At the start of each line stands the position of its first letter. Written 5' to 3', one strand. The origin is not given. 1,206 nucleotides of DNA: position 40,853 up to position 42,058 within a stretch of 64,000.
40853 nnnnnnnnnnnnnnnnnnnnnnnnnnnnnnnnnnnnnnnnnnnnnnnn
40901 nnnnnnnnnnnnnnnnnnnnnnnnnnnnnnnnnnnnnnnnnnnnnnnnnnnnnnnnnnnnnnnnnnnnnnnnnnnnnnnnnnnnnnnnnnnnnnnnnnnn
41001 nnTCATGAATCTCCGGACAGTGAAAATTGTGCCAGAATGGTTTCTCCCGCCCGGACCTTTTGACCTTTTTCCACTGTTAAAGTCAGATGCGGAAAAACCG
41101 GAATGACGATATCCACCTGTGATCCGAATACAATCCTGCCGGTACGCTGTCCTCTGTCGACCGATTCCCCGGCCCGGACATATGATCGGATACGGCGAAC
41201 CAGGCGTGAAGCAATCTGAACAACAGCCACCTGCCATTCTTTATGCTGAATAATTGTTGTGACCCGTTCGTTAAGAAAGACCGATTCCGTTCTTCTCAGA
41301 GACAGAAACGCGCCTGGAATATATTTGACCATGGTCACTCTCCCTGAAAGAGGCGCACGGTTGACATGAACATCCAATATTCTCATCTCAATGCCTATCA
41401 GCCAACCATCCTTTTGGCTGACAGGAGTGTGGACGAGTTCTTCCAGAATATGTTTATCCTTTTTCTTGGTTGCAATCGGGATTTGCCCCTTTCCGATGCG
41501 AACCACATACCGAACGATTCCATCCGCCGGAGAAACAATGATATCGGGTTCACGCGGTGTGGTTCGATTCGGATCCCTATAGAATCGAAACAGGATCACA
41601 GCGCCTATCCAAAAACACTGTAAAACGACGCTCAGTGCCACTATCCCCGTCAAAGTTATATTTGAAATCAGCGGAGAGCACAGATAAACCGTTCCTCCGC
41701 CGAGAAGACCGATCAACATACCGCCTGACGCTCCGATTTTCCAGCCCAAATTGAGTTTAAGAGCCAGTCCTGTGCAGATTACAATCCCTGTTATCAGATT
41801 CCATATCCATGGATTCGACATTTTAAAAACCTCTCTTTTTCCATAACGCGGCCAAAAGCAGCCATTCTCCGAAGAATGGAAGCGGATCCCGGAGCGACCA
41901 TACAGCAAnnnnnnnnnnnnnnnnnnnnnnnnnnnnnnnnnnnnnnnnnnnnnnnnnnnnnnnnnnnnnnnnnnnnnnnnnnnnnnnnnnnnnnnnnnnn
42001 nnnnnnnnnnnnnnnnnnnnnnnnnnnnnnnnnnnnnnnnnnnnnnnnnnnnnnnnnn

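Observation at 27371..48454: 21-kb Wzx/Wzy exopolysaccharide operon with an unusually large tailoring cassette (best candidate for an undescribed pathway)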

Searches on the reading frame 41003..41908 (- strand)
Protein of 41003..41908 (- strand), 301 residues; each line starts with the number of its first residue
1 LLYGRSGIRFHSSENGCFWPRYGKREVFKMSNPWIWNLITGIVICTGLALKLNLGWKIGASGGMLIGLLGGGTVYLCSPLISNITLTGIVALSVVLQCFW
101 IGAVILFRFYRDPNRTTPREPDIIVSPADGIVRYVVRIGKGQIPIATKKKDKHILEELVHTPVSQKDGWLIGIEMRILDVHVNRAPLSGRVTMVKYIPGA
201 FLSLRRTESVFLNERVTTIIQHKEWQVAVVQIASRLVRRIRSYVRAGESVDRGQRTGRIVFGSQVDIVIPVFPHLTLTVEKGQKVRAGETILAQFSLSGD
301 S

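Call 3: search_protein_families(library=pfam, proteins=[window:41003-41908:-], max_evalue=0.01)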
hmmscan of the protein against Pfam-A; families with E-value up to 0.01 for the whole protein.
window:41003-41908:- (301 aa): 1 family
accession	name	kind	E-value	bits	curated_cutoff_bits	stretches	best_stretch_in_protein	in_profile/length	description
PF02666.20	PS_Dcarbxylase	-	7.2e-44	150.3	22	1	106-292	5-197/198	Phosphatidylserine decarboxylase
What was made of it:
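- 41003..41821 (-): Membrane-anchored PSD-family pyruvoyl decarboxylase (Psd-like). PS_Dcarbxylase E 7e-44 (call 3).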

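Call 5: search_protein_families(library=ncbifam, proteins=[window:41003-41908:-], max_evalue=0.001)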
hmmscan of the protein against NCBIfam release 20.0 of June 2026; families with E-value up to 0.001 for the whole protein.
window:41003-41908:- (301 aa): 15 families
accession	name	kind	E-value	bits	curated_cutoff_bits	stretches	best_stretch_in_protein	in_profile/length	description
NF003685.0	PRK05305.2-5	equivalog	2.8e-48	163.9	183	1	93-295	25-193/198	phosphatidylserine decarboxylase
TIGR00164.2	AS_decarb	equivalog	1e-46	158.9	230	1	98-296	27-212/215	archaetidylserine decarboxylase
NF003678.0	PRK05305.1-2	equivalog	2.5e-45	154.5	225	1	85-295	25-217/218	phosphatidylserine decarboxylase family protein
NF003682.0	PRK05305.2-2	equivalog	1.1e-41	142.6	284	1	89-294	30-211/212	phosphatidylserine decarboxylase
NF003683.0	PRK05305.2-3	equivalog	2.9e-41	141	244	2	170-294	78-202/204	phosphatidylserine decarboxylase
NF003677.0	PRK05305.1-1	equivalog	1.1e-40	139.4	315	1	79-296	20-221/232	phosphatidylserine decarboxylase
NF003679.0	PRK05305.1-3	equivalog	8.8e-40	136.7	252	1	94-295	50-233/234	phosphatidylserine decarboxylase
NF003680.0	PRK05305.1-5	equivalog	6.2e-38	130.3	262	1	93-296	34-215/217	phosphatidylserine decarboxylase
NF038088.1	anchor_synt_D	exception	4.2e-37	127.5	240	2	171-293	73-193/194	protein sorting system archaetidylserine decarboxylase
NF003684.0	PRK05305.2-4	equivalog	6.4e-36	124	317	1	78-295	20-214/228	phosphatidylserine decarboxylase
NF003681.0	PRK05305.2-1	equivalog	1.2e-28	100.1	377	1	101-296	42-219/231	phosphatidylserine decarboxylase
NF002853.0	PRK03140.1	equivalog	6.3e-07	29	307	1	110-291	67-255/262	phosphatidylserine decarboxylase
TIGR00163.1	PS_decarb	equivalog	5.8e-06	25.6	111.75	1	109-241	22-168/243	archaetidylserine decarboxylase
NF003038.0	PRK03934.1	equivalog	2.3e-05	23.4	285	1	114-232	62-188/267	phosphatidylserine decarboxylase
NF001941.0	PRK00723.1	equivalog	0.00021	20.6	371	1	111-265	95-257/297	phosphatidylserine decarboxylase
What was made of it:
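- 41003..41821 (-): All NCBIfam PSD equivalogs score below cutoff (call 5).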

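Call 27: search_solved_structures(query=window:41003-41821:-, max_evalue=0.01, show_alignments=2)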
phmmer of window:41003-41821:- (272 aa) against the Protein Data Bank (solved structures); distinct sequences matched with E-value up to 0.01: 0.

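Call 51: find_homologous_proteins(query=window:41003-41821:-, max_evalue=0.00001)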
Query window:41003-41821:- (272 aa): 5620 proteins with E <= 0.00001 among 8000 candidates; the best 120 are listed.
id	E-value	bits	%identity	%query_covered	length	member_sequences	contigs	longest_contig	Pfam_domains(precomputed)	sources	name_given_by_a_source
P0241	2.1e-175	599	100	100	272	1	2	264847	PF02666.21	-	-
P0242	5.8e-137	473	76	100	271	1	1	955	PF02666.21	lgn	-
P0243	6.1e-66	241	47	93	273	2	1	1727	PF02666.21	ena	-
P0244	3.7e-64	235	46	88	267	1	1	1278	PF02666.21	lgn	-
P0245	5.2e-64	234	49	90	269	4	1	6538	PF02666.21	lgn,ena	-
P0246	1.9e-63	232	46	98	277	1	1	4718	PF02666.21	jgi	jgi:phosphatidylserine decarboxylase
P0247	3.3e-63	232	47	97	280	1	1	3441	PF02666.21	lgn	-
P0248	3.4e-62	228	45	97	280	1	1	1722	PF02666.21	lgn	-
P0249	9.3e-62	227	44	97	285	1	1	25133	PF02666.21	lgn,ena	-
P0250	1.1e-61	227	53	73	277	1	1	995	PF02666.21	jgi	jgi:phosphatidylserine decarboxylase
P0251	1.3e-61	226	44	91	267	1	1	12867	PF02666.21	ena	-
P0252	1.3e-61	226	44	97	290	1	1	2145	PF02666.21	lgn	-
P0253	2.5e-61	225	51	76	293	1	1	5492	PF02666.21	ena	-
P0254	3.0e-61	225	46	94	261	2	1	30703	PF02666.21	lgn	-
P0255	6.1e-61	224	46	96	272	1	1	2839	PF02666.21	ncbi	-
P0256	9.7e-61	224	46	95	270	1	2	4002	PF02666.21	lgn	-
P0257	1.1e-60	223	44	96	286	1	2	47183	PF02666.21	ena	-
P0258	1.4e-60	223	44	97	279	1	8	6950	PF02666.21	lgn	-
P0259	1.5e-60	223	44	97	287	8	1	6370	PF02666.21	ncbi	-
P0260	2.1e-60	222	47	92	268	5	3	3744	PF02666.21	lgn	-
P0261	2.2e-60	222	50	76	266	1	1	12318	PF02666.21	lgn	-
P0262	2.5e-60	222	54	73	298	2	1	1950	PF02666.21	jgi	jgi:phosphatidylserine decarboxylase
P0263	2.7e-60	222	44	97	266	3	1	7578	PF02666.21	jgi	jgi:phosphatidylserine decarboxylase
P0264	2.8e-60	222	48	93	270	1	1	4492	PF02666.21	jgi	-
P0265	2.9e-60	222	46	95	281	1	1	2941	PF02666.21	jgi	jgi:phosphatidylserine decarboxylase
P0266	3.0e-60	222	55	70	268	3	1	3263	PF02666.21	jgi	jgi:phosphatidylserine decarboxylase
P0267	3.2e-60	222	54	73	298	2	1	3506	PF02666.21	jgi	jgi:phosphatidylserine decarboxylase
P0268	3.5e-60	222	52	71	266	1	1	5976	PF02666.21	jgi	jgi:phosphatidylserine decarboxylase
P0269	5.2e-60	221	45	96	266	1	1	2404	PF02666.21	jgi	jgi:phosphatidylserine decarboxylase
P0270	8.8e-60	220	45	92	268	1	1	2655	PF02666.21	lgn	-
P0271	9.7e-60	220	48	91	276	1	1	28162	PF02666.21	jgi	jgi:phosphatidylserine decarboxylase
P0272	1.3e-59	220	47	95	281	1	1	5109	PF02666.21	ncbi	-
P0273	1.8e-59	219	45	91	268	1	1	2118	PF02666.21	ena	-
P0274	1.9e-59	219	53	72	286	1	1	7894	PF02666.21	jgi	jgi:phosphatidylserine decarboxylase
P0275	3.0e-59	219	48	94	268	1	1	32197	PF02666.21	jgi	-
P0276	3.5e-59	218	45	96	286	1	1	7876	PF02666.21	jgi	jgi:phosphatidylserine decarboxylase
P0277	3.9e-59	218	50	73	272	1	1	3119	PF02666.21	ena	-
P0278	5.0e-59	218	44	96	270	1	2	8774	PF02666.21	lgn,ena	-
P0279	5.1e-59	218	47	89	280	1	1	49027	PF02666.21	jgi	jgi:phosphatidylserine decarboxylase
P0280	5.4e-59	218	49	76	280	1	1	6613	PF02666.21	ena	-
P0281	5.5e-59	218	44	98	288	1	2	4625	PF02666.21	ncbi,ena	-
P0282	5.8e-59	218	44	97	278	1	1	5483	PF02666.21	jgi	jgi:phosphatidylserine decarboxylase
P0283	5.8e-59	218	55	70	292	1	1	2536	PF02666.21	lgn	-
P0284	6.1e-59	218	43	97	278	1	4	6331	PF02666.21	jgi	jgi:phosphatidylserine decarboxylase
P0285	6.2e-59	218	53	72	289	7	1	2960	PF02666.21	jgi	jgi:phosphatidylserine decarboxylase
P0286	6.5e-59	218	44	95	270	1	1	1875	PF02666.21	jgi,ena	-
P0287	6.5e-59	218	51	71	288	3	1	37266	PF02666.21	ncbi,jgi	jgi:phosphatidylserine decarboxylase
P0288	6.6e-59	217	45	93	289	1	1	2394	PF02666.21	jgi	-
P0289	7.2e-59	217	46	91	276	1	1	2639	PF02666.21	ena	-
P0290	8.7e-59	217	45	94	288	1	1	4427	PF02666.21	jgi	jgi:phosphatidylserine decarboxylase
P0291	1.0e-58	217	52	70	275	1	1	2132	PF02666.21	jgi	jgi:phosphatidylserine decarboxylase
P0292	1.1e-58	217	44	92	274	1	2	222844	PF02666.21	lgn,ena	-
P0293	1.1e-58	217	52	73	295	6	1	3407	PF02666.21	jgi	jgi:phosphatidylserine decarboxylase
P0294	1.3e-58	217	46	96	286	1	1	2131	PF02666.21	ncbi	-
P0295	1.3e-58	217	44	98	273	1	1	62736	PF02666.21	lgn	-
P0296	1.4e-58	216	43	94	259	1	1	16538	PF02666.21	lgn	-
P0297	1.7e-58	216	53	71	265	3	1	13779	PF02666.21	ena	-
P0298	1.9e-58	216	43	97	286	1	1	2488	PF02666.21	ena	-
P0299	2.1e-58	216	52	73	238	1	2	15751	PF02666.21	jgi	jgi:phosphatidylserine decarboxylase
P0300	2.3e-58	216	52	71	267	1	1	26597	PF02666.21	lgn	-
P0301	2.4e-58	216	44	96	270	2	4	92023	PF02666.21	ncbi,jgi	-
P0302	2.6e-58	216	45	94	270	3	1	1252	PF02666.21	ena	-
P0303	4.3e-58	215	43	96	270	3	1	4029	PF02666.21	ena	-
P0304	4.4e-58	215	50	80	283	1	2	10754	PF02666.21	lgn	-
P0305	4.7e-58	215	46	94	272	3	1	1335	PF02666.21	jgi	jgi:phosphatidylserine decarboxylase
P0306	4.8e-58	215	53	73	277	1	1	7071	PF02666.21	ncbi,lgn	-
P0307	5.0e-58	215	51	69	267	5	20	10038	PF02666.21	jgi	jgi:phosphatidylserine decarboxylase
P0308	5.1e-58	215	56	69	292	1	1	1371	PF02666.21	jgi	jgi:phosphatidylserine decarboxylase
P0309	5.2e-58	215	51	72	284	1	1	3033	PF02666.21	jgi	jgi:phosphatidylserine decarboxylase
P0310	5.6e-58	214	44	96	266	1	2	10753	PF02666.21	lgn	-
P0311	5.7e-58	214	45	88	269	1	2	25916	PF02666.21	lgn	-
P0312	6.0e-58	214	43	96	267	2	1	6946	PF02666.21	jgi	jgi:phosphatidylserine decarboxylase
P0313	6.5e-58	214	44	96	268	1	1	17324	PF02666.21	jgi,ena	-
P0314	6.7e-58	214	44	86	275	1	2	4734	PF02666.21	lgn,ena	-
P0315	7.4e-58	214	43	93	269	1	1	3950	PF02666.21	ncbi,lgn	-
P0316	8.0e-58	214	53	68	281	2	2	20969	PF02666.21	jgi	jgi:phosphatidylserine decarboxylase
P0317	8.2e-58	214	43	96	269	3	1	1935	PF02666.21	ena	-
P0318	8.4e-58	214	51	82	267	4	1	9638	PF02666.21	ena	-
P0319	8.7e-58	214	51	76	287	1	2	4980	PF02666.21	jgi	jgi:phosphatidylserine decarboxylase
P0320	8.7e-58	214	43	97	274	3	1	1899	PF02666.21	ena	-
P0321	8.9e-58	214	53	69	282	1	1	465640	PF02666.21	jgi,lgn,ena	-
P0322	9.3e-58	214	55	70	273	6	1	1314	PF02666.21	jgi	jgi:phosphatidylserine decarboxylase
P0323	9.4e-58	214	54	71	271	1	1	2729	PF00364.29,PF02666.21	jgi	jgi:phosphatidylserine decarboxylase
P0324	9.8e-58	214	44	90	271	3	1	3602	PF02666.21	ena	-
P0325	9.8e-58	214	43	98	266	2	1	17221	PF02666.21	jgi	-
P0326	1.2e-57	213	45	96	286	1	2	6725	PF02666.21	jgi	jgi:phosphatidylserine decarboxylase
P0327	1.2e-57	213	53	69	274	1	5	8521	PF02666.21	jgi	jgi:phosphatidylserine decarboxylase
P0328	1.3e-57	213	45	89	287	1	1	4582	PF02666.21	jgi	jgi:phosphatidylserine decarboxylase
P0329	1.3e-57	213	52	71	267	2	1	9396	PF02666.21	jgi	jgi:phosphatidylserine decarboxylase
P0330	1.4e-57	213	43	93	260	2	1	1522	PF02666.21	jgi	-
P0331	1.4e-57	213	52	72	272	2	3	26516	PF02666.21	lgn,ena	-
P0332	1.6e-57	213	54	71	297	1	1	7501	PF02666.21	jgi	jgi:phosphatidylserine decarboxylase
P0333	1.7e-57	213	53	75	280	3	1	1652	PF02666.21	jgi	jgi:phosphatidylserine decarboxylase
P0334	1.7e-57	213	51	69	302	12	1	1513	PF02666.21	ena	-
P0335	1.7e-57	213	48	80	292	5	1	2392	PF02666.21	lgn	-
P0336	1.7e-57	213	45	93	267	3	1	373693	PF02666.21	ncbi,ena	-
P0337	1.9e-57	213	54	70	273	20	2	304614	PF02666.21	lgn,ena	-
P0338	1.9e-57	213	53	69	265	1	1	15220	PF02666.21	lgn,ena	-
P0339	2.1e-57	213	54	69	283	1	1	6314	PF02666.21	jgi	jgi:phosphatidylserine decarboxylase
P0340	2.2e-57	213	52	72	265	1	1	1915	PF02666.21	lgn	-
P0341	2.2e-57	213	45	88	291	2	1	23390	PF02666.21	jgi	jgi:phosphatidylserine decarboxylase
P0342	2.2e-57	213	50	78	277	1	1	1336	PF02666.21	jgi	jgi:phosphatidylserine decarboxylase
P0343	2.4e-57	212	44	93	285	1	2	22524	PF02666.21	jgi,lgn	jgi:phosphatidylserine decarboxylase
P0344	2.5e-57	212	48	80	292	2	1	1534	PF02666.21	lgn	-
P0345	2.6e-57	212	46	93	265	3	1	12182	PF02666.21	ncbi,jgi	jgi:phosphatidylserine decarboxylase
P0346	2.6e-57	212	52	69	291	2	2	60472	PF02666.21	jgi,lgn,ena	jgi:phosphatidylserine decarboxylase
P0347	2.7e-57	212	50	78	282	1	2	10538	PF02666.21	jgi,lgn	jgi:phosphatidylserine decarboxylase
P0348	2.9e-57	212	48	89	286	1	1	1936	PF02666.21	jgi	jgi:phosphatidylserine decarboxylase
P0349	3.4e-57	212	43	97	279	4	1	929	PF02666.21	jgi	jgi:phosphatidylserine decarboxylase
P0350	3.6e-57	212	54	69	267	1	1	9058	PF02666.21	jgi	jgi:phosphatidylserine decarboxylase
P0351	3.7e-57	212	43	97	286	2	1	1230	PF02666.21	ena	-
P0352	3.7e-57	212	51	71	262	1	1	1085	PF02666.21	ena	-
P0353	4.0e-57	212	49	91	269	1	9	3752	PF02666.21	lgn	-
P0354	4.4e-57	212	50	74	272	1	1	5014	PF02666.21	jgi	-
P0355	4.6e-57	211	45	96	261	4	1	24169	PF02666.21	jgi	jgi:phosphatidylserine decarboxylase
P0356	4.7e-57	211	47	94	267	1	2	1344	PF02666.21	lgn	-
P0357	4.7e-57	211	52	74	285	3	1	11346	PF02666.21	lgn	-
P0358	5.2e-57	211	42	97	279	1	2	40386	PF02666.21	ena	-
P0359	5.5e-57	211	53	72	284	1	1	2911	PF02666.21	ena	-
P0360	5.6e-57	211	44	97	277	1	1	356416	PF02666.21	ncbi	-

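Call 52: find_encoding_contigs(protein=P0321, flank=6000, max_places=1)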
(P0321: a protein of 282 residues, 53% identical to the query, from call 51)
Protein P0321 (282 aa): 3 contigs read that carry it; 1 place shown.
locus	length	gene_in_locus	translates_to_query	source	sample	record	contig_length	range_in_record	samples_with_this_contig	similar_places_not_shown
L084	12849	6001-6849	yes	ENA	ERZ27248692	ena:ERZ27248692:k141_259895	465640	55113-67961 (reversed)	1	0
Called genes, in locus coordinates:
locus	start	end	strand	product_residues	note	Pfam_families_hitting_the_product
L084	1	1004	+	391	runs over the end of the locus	PF13439:Glyco_transf_4, PF13579:Glyco_trans_4_4, PF00534:Glycos_transf_1, PF13692:Glyco_trans_1_4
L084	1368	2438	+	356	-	PF04932:Wzy_C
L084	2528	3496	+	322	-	PF13641:Glyco_tranf_2_3, PF00535:Glycos_transf_2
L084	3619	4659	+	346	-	PF00534:Glycos_transf_1, PF13692:Glyco_trans_1_4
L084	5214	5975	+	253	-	PF15632:ATPgrasp_Ter (weak)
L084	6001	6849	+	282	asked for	PF02666:PS_Dcarbxylase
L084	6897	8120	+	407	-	-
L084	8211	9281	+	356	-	PF01522:Polysacc_deac_1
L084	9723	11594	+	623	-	PF12708:Pect-lyase_RHGA_epim (weak)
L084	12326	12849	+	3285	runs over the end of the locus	PF16656:Pur_ac_phosph_N, PF13313:DUF4082, PF13313:DUF4082, PF16656:Pur_ac_phosph_N, PF13313:DUF4082, PF16656:Pur_ac_phosph_N, PF13313:DUF4082, PF16656:Pur_ac_phosph_N, +8 more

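Call 53: find_encoding_contigs(protein=P0337, flank=6000, max_places=1)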
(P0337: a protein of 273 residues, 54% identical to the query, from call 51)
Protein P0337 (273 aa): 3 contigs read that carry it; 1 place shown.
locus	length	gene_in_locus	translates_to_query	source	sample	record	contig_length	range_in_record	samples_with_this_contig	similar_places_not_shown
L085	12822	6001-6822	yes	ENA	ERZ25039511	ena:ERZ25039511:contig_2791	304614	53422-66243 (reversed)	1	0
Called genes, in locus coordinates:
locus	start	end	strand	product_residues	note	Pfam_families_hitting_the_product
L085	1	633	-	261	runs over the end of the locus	-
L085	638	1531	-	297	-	PF00535:Glycos_transf_2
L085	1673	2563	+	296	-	PF13522:GATase_6, PF13537:GATase_7, PF00733:Asn_synthase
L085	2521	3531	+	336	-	PF00733:Asn_synthase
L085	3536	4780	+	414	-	PF13439:Glyco_transf_4, PF13579:Glyco_trans_4_4, PF00534:Glycos_transf_1, PF13692:Glyco_trans_1_4, PF13524:Glyco_trans_1_2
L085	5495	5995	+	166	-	PF15632:ATPgrasp_Ter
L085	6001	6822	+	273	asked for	PF02666:PS_Dcarbxylase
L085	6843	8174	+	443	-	PF18911:PKD_4 (weak)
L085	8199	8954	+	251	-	PF18911:PKD_4 (faint)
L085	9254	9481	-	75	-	-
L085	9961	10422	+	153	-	-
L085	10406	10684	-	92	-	-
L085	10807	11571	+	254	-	PF13229:Beta_helix (weak)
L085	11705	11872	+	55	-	-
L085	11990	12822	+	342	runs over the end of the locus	-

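Call 54: find_encoding_contigs(protein=P0336, flank=6000, max_places=1)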
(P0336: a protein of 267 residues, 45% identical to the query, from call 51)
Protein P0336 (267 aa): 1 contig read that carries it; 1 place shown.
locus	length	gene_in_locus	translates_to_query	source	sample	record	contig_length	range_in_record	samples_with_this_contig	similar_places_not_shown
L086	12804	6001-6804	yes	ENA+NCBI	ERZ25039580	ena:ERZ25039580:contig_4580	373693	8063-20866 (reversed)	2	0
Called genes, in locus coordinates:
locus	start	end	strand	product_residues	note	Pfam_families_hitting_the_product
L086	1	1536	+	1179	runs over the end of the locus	-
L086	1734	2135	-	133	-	-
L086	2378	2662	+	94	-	-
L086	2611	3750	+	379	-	PF13727:CoA_binding_3, PF02397:Bac_transf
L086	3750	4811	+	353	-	PF01408:GFO_IDH_MocA, PF02894:GFO_IDH_MocA_C (weak), PF22725:GFO_IDH_MocA_C3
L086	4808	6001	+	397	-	PF15632:ATPgrasp_Ter (weak)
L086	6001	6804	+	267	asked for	PF02666:PS_Dcarbxylase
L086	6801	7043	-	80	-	-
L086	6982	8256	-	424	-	-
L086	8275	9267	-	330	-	PF00132:Hexapep, PF14602:Hexapep_2 (weak)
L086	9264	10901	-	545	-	PF00501:AMP-binding, PF13193:AMP-binding_C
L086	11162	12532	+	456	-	PF13439:Glyco_transf_4 (weak), PF13692:Glyco_trans_1_4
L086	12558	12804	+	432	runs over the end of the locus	-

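Call 55: find_encoding_contigs(protein=P0360, flank=6000, max_places=1)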
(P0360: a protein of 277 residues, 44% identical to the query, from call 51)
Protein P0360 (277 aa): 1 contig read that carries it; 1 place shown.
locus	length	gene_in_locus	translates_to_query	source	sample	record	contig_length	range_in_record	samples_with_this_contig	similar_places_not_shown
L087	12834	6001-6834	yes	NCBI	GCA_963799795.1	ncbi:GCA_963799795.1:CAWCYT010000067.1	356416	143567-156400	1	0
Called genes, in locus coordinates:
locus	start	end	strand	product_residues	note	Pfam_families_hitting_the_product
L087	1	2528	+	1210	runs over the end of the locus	PF17757:UvrB_inter, PF02559:CarD_TRCF_RID, PF00270:DEAD, PF04851:ResIII (weak), PF00271:Helicase_C, PF22590:Cas3-like_C_2 (weak), PF03461:TRCF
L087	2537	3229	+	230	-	-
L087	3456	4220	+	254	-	PF03819:MazG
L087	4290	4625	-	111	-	-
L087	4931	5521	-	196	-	PF13439:Glyco_transf_4, PF13579:Glyco_trans_4_4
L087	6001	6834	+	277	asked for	PF02666:PS_Dcarbxylase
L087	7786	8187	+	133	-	PF13692:Glyco_trans_1_4 (weak)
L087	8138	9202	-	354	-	PF00150:Cellulase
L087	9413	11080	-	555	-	PF13614:AAA_31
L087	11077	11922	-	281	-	-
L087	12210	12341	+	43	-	-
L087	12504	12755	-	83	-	-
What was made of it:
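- Reverse check: 3 of 4 independent Psd-like hits have the ATP-grasp gene directly upstream, and all 4 lie among glycosyltransferase genes (calls 52-55).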
